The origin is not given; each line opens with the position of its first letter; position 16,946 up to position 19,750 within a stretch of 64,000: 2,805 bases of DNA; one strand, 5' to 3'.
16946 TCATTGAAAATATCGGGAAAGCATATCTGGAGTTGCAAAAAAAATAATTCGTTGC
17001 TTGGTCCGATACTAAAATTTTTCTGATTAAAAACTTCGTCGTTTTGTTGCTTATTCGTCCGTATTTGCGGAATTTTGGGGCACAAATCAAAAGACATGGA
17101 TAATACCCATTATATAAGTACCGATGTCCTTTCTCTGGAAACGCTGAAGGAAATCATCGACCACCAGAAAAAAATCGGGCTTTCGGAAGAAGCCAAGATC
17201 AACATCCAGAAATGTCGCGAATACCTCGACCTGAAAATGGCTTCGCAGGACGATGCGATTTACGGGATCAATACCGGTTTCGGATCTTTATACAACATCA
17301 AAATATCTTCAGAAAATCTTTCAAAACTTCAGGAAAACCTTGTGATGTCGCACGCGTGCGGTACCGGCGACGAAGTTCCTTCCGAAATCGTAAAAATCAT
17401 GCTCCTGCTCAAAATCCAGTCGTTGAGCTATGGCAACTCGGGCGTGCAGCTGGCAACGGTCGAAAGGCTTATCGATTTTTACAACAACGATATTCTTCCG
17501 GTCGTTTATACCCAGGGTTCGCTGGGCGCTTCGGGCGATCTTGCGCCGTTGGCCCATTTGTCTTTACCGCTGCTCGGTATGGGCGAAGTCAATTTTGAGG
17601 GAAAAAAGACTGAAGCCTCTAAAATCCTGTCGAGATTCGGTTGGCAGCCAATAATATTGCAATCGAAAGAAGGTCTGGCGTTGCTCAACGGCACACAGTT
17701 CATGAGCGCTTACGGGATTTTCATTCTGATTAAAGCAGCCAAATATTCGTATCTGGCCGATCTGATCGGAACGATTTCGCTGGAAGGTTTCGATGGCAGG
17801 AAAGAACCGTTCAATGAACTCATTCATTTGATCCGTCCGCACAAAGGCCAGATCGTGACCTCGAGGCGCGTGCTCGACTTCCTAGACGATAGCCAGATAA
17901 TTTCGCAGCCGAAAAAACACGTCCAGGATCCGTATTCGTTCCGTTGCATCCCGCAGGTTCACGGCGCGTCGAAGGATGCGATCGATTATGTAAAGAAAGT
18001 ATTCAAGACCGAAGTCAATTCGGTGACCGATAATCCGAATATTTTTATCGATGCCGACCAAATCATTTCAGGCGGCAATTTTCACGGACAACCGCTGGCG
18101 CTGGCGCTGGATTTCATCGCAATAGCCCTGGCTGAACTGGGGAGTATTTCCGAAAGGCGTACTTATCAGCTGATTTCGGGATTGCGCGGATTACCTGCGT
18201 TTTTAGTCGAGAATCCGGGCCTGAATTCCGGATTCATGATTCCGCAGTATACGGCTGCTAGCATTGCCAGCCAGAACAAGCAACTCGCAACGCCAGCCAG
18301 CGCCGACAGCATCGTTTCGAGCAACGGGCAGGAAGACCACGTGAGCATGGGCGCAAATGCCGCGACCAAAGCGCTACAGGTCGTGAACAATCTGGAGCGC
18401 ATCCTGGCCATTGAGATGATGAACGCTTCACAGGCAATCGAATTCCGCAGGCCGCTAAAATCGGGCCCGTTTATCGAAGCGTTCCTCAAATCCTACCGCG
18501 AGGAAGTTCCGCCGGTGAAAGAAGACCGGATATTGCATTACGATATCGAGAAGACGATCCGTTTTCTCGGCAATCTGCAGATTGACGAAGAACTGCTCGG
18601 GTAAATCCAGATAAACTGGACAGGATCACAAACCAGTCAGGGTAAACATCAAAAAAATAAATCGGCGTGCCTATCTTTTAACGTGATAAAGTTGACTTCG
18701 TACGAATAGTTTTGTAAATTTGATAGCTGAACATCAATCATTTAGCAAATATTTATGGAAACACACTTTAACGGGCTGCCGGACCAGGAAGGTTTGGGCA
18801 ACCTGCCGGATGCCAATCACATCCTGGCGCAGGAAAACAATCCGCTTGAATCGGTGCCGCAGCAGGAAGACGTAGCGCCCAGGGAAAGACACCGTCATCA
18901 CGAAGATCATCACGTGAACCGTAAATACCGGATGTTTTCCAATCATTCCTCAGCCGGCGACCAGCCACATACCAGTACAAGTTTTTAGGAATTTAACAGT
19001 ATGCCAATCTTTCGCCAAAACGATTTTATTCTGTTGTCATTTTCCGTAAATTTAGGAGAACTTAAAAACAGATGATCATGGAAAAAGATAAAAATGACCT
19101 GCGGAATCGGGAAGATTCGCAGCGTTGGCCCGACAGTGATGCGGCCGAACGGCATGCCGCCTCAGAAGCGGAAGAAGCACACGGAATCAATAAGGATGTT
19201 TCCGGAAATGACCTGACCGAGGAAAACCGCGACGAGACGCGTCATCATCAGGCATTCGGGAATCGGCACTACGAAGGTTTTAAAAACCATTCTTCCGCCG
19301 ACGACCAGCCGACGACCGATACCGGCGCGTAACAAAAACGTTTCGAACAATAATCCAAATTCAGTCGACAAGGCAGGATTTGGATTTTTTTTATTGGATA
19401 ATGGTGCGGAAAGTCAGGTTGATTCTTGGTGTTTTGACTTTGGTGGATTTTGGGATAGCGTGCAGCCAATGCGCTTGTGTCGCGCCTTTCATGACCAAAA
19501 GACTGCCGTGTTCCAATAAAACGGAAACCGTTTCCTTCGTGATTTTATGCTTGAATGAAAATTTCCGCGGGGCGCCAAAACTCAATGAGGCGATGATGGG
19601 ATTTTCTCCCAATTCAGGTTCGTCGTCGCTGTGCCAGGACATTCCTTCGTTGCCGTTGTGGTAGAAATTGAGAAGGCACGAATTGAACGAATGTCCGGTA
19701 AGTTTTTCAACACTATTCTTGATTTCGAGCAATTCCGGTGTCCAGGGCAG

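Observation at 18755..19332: Tandem pair of small proteins with divergent acidic leaders and a shared C-terminal core (precursor-peptide-like)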

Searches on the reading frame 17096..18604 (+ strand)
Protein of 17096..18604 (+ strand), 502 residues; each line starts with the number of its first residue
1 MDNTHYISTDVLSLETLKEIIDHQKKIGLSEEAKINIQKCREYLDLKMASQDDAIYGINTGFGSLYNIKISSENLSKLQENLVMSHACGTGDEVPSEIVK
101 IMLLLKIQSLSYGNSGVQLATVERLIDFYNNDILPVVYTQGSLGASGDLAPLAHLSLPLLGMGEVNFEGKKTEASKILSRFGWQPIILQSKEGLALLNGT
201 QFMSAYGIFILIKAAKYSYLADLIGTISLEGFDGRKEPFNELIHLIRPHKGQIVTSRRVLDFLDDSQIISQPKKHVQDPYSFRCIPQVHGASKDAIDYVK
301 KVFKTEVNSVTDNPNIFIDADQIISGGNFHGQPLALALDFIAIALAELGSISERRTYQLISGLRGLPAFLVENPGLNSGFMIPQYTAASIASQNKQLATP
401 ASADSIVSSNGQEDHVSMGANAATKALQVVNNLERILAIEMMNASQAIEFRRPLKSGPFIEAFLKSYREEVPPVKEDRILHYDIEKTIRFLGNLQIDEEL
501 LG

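Call 53: search_protein_families(library=pfam, proteins=[window:17096-18604:+], max_evalue=0.0001)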
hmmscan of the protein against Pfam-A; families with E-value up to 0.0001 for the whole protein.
window:17096-18604:+ (502 aa): 1 family
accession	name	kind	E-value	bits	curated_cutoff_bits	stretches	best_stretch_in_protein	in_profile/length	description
PF00221.24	Lyase_aromatic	-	9.8e-186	618.4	27.3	1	12-469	1-466/466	Aromatic amino acid lyase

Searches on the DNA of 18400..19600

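Call 38: search_rna_families(source=window, start=18400, end=19600, threshold=evalue, max_evalue=1)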
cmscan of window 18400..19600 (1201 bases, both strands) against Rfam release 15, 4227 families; matches with E-value up to 1: 0.
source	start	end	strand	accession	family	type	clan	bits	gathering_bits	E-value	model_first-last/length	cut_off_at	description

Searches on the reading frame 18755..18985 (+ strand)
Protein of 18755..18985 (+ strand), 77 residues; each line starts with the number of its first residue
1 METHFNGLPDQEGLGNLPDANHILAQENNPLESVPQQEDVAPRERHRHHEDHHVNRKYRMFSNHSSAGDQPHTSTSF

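Call 3: search_protein_families(library=pfam, proteins=[window:18755-18985:+], max_evalue=10)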
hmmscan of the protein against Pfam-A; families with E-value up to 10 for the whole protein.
window:18755-18985:+ (77 aa): 0 families

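Call 4: search_protein_families(library=ncbifam, proteins=[window:18755-18985:+], max_evalue=10)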
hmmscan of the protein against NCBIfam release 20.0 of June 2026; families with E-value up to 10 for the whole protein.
window:18755-18985:+ (77 aa): 0 families

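Call 8: find_homologous_proteins(query=window:18755-18985:+, max_evalue=0.01)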
Query window:18755-18985:+ (77 aa): 3 proteins with E <= 0.01 among 3 candidates.
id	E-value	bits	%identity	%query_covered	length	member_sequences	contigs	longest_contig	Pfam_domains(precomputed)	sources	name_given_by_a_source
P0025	3.1e-45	169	100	100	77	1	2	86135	-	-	-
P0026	3.0e-17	80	58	100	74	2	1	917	-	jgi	jgi:hypothetical protein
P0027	1.8e-15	75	55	100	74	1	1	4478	-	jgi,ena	-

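Call 30: search_protein_families(library=padloc, proteins=[window:18755-18985:+], max_evalue=10)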
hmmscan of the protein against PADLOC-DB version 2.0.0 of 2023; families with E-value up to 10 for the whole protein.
window:18755-18985:+ (77 aa): 0 families

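Call 61: predict_structure(alignment_id=A4)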
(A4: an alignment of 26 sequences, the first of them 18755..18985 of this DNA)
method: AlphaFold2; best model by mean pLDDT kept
length: 77 residues; sequences in the alignment: 26
mean_pLDDT: 57.9   pTM: 0.12
mean pLDDT of the five models: 57.9, 57.1, 56.1, 55.3, 54.7
residues with pLDDT >= 90: 0; 70-90: 4; 50-70: 68; < 50: 5
segments of 3 or more residues with pLDDT < 50: none
pLDDT, mean of each block of 10 residues (from residue 1): 56 54 51 53 60 60 63 69
secondary structure, 60 per line:
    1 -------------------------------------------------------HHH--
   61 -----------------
elements in order:

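Call 72: search_protein_families(library=phrogs, proteins=[window:18755-18985:+], max_evalue=1)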
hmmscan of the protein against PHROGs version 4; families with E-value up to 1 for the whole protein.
window:18755-18985:+ (77 aa): 0 families
